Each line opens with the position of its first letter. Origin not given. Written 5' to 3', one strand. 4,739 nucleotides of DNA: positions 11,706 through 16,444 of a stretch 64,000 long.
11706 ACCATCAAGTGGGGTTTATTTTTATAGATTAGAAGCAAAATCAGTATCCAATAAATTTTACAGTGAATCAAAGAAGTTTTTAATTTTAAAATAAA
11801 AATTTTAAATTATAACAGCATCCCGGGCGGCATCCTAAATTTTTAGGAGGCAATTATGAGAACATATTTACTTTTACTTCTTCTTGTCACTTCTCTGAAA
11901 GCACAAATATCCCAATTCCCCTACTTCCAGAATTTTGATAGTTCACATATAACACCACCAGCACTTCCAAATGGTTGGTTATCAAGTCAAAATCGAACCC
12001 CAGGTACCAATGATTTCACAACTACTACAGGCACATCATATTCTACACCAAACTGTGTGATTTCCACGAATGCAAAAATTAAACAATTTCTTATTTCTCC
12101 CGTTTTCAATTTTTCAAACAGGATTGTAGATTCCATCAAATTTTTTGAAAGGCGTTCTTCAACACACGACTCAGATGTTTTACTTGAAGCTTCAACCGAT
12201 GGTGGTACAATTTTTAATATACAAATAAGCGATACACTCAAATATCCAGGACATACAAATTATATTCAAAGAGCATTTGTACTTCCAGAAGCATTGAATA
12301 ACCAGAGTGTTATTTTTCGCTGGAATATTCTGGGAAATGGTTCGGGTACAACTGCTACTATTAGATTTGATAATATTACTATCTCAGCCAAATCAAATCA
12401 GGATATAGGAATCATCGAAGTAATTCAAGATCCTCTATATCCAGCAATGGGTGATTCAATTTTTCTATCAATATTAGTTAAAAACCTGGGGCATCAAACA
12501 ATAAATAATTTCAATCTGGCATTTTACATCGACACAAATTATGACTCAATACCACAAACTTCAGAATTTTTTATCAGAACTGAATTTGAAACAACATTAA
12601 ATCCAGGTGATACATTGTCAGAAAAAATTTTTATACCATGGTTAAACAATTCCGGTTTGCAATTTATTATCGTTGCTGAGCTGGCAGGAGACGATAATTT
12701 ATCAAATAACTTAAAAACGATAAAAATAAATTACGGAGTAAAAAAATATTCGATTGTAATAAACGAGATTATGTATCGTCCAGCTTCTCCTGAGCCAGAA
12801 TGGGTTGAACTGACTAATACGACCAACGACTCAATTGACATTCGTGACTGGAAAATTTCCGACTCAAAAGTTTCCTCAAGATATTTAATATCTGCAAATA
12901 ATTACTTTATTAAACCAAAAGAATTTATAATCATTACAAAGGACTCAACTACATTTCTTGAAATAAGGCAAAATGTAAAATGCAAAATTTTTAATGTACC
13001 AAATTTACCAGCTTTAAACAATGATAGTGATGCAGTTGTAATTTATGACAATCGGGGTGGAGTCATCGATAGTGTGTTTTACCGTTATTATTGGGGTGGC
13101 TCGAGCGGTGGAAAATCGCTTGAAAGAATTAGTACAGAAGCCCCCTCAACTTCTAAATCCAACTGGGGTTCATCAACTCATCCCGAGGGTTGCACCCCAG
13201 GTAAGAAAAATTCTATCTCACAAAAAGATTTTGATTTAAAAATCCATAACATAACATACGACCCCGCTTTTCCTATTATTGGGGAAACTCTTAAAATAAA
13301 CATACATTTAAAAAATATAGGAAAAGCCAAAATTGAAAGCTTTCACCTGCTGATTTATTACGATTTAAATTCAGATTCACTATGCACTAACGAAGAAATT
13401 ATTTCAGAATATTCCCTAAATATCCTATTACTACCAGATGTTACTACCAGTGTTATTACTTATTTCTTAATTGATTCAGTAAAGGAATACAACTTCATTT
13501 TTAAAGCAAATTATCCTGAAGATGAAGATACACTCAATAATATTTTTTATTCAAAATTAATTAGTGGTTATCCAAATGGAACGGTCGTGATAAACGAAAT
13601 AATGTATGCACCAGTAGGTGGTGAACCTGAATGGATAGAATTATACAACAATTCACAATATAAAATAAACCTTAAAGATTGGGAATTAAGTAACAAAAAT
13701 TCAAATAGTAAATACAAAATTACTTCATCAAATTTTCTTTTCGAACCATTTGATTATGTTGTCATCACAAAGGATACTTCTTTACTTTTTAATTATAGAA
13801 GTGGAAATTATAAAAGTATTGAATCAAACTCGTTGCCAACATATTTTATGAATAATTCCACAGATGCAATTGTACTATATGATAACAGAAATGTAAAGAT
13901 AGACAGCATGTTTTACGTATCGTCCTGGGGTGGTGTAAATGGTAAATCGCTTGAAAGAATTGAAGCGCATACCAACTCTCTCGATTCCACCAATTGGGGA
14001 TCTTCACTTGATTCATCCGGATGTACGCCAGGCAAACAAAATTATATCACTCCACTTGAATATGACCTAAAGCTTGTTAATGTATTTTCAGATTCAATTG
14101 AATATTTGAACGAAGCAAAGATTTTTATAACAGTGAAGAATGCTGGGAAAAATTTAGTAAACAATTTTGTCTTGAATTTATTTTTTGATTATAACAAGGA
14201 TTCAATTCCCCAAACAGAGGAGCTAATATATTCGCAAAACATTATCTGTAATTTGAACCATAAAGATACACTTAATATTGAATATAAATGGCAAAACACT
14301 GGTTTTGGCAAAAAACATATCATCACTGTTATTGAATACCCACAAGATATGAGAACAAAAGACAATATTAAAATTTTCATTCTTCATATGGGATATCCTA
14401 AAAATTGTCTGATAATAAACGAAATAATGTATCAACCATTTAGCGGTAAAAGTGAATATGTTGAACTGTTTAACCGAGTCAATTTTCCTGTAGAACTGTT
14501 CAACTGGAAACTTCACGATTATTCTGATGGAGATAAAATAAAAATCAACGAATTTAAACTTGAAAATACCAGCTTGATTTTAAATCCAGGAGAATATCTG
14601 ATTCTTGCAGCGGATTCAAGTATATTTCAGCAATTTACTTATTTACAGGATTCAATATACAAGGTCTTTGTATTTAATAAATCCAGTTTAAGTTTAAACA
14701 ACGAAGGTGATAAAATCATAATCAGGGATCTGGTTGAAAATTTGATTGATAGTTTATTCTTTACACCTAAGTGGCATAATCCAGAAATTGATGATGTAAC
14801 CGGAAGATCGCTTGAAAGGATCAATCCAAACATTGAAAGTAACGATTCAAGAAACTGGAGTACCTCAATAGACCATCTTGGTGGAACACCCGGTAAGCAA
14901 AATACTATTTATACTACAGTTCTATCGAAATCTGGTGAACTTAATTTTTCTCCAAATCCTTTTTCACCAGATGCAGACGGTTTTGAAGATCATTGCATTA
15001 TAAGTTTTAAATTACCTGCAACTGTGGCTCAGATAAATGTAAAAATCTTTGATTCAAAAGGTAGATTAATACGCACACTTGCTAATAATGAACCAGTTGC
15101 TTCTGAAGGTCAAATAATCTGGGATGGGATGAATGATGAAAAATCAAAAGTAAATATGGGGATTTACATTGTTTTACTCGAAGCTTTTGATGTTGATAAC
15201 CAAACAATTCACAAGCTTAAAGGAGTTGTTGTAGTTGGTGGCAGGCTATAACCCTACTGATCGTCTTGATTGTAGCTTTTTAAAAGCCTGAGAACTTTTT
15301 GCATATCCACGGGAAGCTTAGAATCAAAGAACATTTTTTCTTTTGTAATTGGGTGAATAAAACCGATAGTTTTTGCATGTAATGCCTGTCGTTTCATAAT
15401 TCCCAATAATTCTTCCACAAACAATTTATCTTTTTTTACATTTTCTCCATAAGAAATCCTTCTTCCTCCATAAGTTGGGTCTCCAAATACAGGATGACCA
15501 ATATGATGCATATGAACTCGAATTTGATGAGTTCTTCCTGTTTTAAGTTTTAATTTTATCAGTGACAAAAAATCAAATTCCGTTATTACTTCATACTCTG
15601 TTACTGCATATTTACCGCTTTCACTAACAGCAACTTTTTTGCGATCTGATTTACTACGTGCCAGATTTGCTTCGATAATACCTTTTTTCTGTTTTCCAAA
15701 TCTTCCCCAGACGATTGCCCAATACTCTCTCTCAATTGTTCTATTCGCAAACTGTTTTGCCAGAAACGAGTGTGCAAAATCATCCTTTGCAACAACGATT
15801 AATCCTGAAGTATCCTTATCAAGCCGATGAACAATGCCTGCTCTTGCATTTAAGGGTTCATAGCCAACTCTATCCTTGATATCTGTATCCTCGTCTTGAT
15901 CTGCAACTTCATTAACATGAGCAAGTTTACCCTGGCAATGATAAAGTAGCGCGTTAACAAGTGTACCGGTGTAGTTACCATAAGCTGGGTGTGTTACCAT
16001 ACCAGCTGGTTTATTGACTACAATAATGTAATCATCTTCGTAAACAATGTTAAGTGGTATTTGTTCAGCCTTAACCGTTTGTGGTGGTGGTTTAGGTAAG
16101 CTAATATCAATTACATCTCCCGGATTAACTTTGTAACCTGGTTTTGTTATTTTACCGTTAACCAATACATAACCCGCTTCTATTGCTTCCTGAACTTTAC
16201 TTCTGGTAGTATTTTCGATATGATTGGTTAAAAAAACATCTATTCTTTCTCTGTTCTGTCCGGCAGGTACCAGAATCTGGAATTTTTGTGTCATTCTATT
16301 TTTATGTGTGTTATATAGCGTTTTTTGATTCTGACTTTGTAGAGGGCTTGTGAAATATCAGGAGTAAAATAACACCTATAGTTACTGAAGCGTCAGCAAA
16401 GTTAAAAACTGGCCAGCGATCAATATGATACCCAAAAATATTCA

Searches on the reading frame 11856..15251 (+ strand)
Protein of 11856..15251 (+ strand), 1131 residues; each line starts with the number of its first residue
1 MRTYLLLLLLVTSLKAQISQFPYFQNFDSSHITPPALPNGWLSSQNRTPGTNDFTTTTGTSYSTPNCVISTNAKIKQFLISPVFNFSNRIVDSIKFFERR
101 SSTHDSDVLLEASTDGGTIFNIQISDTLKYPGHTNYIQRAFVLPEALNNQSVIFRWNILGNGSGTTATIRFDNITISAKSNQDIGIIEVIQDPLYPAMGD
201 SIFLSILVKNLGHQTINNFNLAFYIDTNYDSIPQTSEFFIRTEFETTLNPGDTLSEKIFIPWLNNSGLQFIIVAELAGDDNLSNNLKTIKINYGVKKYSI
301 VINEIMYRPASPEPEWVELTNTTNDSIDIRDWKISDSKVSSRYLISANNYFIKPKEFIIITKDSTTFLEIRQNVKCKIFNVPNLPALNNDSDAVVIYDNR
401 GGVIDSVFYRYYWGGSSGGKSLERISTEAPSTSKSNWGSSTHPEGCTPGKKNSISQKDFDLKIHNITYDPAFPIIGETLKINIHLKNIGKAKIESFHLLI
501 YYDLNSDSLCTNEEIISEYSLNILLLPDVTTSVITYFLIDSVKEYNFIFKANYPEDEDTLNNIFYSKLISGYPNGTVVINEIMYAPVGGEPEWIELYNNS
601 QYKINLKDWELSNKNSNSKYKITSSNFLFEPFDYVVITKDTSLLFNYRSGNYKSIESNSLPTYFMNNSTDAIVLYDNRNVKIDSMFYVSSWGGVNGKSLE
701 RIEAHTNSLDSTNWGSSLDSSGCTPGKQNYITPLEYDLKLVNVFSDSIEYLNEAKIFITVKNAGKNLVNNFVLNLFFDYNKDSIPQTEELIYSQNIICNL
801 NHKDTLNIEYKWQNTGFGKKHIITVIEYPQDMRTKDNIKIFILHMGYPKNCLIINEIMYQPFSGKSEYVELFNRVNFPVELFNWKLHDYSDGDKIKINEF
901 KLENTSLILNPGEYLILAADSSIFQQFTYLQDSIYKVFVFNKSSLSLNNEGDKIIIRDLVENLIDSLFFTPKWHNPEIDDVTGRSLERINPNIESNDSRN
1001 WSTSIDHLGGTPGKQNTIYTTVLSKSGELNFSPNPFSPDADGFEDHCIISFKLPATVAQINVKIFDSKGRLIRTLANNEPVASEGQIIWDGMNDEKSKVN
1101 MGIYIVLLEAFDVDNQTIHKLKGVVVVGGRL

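Call 13: search_protein_families(library=pfam, proteins=[window:11856-15251:+], max_evalue=0.001)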
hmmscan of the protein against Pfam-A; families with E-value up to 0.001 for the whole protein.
window:11856-15251:+ (1131 aa): 4 families
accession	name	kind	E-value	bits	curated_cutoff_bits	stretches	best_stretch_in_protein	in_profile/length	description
PF00932.25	LTD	-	1.1e-54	183.9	34.3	3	573-688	4-108/109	Lamin Tail Domain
PF07705.17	CARDB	-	2.8e-09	37.5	22.7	0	188-230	7-49/101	CARDB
PF13585.12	CHU_C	-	5.9e-07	30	27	1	1033-1123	4-82/86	CHU_C Type IX secretion signal domain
PF13860.13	FlgD_ig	-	1.7e-06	28.3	27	1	1049-1107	12-72/79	FlgD Ig-like domain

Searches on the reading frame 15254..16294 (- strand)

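Call 13: search_protein_families(library=pfam, proteins=[window:15254-16294:-], max_evalue=0.001)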
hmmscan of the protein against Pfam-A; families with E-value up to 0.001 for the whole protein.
window:15254-16294:- (346 aa): 2 families
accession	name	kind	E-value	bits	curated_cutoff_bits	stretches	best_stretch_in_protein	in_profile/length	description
PF00849.27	PseudoU_synth_2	-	1.2e-34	120.2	26.8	1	90-264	2-152/152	RNA pseudouridylate synthase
PF01479.30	S4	-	9.8e-12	44.9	22.8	1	16-62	1-48/48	S4 domain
